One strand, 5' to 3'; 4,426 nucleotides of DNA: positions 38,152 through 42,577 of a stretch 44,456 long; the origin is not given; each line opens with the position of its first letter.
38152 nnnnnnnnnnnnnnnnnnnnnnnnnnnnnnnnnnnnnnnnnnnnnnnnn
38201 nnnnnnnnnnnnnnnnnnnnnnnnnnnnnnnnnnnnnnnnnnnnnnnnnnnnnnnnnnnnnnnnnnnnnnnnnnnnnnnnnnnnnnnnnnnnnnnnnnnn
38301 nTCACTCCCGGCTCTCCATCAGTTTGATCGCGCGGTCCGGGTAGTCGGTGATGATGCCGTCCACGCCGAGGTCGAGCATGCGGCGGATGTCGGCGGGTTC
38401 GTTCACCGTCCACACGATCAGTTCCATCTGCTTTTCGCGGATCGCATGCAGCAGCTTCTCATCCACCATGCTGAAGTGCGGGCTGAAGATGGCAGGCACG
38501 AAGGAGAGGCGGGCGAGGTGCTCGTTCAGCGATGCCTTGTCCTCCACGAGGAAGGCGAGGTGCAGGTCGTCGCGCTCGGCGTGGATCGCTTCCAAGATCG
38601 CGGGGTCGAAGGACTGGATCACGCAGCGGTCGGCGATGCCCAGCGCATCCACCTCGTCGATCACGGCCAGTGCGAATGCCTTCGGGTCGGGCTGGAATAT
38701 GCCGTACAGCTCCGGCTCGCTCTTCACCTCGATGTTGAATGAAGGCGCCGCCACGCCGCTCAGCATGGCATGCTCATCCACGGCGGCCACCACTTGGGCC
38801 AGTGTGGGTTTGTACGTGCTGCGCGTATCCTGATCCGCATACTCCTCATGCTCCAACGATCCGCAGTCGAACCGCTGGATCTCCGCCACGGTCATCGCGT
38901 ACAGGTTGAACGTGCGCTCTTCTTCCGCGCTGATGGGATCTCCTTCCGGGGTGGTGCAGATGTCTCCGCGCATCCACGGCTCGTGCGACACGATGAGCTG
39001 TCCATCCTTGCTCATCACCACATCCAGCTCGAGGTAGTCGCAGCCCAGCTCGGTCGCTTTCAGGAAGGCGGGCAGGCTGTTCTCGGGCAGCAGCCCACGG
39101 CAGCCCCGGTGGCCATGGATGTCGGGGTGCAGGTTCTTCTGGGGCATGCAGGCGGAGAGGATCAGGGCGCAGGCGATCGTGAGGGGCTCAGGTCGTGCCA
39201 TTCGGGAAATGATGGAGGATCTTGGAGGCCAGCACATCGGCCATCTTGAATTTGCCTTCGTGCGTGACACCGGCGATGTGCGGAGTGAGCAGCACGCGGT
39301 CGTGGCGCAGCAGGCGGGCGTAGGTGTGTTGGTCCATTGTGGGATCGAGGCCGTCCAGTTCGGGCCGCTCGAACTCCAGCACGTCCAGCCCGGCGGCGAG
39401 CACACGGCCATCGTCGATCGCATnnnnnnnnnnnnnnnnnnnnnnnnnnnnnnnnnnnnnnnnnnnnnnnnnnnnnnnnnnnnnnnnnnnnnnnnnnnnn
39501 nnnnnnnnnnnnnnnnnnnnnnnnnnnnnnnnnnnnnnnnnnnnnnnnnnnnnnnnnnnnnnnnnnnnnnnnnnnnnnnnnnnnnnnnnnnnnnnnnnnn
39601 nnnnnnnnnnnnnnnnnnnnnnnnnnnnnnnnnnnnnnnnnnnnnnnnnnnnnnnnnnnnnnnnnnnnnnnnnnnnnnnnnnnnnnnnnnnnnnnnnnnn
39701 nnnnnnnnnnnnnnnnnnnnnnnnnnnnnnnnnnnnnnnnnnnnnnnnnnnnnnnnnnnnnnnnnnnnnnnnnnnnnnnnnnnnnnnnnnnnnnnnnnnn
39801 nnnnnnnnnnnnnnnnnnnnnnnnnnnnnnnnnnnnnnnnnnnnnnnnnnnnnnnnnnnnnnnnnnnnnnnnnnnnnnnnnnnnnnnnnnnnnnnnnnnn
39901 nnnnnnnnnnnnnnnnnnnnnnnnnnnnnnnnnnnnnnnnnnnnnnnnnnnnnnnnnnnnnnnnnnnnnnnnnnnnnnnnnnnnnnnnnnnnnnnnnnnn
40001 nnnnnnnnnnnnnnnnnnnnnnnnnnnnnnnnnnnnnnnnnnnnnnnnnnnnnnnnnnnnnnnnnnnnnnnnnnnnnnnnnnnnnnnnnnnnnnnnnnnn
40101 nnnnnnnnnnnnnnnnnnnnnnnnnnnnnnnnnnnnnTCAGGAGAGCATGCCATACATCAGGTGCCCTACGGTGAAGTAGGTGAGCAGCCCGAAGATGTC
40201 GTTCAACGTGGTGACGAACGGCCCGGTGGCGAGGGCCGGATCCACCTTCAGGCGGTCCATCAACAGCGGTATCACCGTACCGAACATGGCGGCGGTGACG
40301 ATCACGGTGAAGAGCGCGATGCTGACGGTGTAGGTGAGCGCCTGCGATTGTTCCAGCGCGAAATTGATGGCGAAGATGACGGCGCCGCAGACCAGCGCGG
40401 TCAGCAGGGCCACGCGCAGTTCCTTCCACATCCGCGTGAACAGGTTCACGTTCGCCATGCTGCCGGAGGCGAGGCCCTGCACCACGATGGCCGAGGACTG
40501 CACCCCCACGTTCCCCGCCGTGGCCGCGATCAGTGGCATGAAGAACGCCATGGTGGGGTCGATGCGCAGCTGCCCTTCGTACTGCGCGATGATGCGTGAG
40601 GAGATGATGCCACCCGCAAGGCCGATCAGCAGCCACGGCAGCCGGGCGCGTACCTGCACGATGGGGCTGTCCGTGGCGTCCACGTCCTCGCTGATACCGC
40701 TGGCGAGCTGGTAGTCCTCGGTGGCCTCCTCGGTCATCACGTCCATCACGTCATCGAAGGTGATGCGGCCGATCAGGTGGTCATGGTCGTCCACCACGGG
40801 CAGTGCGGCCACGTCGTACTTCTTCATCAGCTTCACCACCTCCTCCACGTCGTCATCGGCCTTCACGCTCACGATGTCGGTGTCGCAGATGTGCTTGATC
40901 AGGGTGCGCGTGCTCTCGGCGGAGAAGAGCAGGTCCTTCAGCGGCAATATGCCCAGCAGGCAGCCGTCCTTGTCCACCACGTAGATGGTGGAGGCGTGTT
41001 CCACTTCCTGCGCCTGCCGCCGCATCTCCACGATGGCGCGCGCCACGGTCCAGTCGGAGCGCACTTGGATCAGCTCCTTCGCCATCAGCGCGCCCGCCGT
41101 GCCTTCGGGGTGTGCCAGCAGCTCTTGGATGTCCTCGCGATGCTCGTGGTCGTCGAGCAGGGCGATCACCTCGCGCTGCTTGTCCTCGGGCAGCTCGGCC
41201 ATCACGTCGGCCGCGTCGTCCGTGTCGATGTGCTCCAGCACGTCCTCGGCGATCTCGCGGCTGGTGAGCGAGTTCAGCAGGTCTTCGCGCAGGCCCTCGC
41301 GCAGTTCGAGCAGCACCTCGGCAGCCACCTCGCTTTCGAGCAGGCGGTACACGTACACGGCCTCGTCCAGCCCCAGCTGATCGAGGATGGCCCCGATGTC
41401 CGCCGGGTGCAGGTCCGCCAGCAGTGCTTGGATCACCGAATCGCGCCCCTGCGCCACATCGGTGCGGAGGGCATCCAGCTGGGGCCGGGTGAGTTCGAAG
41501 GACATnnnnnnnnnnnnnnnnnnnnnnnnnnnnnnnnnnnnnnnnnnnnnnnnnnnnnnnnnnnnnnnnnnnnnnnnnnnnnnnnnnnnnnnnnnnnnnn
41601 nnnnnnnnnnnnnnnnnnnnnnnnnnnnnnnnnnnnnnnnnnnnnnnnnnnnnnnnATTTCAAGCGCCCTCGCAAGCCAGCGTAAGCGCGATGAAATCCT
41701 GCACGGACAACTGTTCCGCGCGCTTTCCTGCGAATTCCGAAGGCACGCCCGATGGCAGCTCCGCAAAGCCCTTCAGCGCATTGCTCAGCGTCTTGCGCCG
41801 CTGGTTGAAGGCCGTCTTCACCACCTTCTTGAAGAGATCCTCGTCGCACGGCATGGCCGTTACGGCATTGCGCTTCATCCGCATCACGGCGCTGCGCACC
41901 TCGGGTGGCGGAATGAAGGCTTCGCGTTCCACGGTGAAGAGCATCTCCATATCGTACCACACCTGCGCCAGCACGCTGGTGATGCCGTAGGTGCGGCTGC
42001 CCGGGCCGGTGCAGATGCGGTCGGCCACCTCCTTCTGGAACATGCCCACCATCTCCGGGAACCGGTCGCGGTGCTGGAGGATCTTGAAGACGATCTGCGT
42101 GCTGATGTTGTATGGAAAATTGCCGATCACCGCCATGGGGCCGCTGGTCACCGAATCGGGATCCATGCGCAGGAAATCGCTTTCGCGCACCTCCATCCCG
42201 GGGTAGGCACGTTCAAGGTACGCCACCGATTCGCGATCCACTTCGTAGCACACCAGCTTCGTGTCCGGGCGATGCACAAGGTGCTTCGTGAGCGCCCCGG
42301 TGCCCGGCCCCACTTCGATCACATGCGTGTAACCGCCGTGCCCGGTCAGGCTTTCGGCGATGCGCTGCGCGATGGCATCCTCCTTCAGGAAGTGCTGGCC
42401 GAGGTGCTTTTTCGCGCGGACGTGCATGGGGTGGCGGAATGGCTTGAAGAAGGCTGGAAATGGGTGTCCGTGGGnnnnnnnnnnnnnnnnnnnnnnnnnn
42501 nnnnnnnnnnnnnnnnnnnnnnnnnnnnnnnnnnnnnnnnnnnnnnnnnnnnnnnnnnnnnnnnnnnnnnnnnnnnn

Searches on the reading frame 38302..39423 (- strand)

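Call 70: search_protein_families(library=pfam, proteins=[window:38302-39423:-], max_evalue=0.00001)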
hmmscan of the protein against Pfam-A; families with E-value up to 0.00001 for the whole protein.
window:38302-39423:- (373 aa): 2 families
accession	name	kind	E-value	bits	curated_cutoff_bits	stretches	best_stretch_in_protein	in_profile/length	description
PF03009.23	GDPD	-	9.4e-40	137.7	23.6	1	105-363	1-243/244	Glycerophosphoryl diester phosphodiesterase family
PF13653.12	GDPD_2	-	7.9e-09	36.2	27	1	337-363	4-30/30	Glycerophosphoryl diester phosphodiesterase family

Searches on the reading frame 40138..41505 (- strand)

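Call 70: search_protein_families(library=pfam, proteins=[window:40138-41505:-], max_evalue=0.00001)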
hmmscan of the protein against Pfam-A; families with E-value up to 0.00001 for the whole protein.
window:40138-41505:- (455 aa): 4 families
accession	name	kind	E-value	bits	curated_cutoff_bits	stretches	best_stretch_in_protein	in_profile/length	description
PF01769.21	MgtE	-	5.4e-33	114.4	27.6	1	323-446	1-125/125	Divalent cation transporter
PF03448.22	MgtE_N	-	5.3e-23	81.9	25.9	1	32-134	1-101/102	MgtE intracellular N domain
PF00571.33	CBS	-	9.9e-23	80.7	24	2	203-257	1-55/57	CBS domain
PF14841.11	FliG_M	-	7.2e-06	26.6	25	0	89-114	19-44/76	FliG middle domain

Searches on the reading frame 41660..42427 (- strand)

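Call 70: search_protein_families(library=pfam, proteins=[window:41660-42427:-], max_evalue=0.00001)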
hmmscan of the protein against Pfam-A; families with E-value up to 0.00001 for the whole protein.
window:41660-42427:- (255 aa): 1 family
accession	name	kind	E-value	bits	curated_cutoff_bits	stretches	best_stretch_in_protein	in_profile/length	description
PF00398.26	RrnaAD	-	2e-48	165.2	24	1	4-219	3-224/263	Ribosomal RNA adenine dimethylase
